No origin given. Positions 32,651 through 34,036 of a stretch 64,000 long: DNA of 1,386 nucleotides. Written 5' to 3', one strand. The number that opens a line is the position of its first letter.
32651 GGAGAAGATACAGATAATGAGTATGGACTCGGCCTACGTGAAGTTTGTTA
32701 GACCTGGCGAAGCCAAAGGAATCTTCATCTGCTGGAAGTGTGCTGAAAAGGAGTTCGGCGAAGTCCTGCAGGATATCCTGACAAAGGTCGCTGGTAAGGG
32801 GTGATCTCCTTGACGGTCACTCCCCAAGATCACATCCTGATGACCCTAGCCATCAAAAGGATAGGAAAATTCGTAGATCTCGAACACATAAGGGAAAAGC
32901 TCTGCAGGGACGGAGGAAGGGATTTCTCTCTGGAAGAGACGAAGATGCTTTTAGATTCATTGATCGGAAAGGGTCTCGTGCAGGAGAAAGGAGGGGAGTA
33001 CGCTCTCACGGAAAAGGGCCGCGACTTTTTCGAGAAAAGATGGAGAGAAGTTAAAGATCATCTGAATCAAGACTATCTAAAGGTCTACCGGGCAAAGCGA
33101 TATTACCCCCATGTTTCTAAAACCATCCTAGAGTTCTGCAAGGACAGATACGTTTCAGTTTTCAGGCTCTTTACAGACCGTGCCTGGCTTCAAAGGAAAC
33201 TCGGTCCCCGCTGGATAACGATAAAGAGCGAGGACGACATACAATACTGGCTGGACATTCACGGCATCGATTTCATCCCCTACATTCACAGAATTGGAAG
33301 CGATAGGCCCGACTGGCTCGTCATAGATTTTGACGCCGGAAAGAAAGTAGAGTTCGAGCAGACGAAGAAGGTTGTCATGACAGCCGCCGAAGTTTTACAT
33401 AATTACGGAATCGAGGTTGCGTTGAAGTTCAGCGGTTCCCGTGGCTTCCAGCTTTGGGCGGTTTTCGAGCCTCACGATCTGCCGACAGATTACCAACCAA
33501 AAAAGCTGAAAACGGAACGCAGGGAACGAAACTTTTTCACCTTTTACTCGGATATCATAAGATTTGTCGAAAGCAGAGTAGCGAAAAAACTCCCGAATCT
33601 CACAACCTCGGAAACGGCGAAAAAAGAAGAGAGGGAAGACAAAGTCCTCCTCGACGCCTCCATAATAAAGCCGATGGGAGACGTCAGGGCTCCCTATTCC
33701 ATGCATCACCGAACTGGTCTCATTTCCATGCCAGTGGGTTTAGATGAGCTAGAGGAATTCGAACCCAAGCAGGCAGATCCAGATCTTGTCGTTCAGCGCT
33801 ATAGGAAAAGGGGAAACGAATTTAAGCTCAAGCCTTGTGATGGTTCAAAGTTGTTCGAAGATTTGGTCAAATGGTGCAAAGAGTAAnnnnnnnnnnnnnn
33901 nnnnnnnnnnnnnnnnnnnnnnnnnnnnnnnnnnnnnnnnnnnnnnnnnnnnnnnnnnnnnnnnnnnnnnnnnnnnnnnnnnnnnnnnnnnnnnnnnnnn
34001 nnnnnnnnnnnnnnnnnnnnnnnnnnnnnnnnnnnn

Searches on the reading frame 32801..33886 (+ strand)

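Call 3: search_protein_families(library=pfam, proteins=[window:32801-33886:+], max_evalue=0.01)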
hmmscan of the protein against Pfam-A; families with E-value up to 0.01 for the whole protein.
window:32801-33886:+ (361 aa): 2 families
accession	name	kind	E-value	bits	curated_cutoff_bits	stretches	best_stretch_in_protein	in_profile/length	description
PF21686.3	LigD_Prim-Pol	-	8.1e-23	81.7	27.4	1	138-339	67-252/254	LigD, primase-polymerase domain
PF14947.12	HTH_45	-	1.9e-05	25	25.5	1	43-79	32-68/77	Winged helix-turn-helix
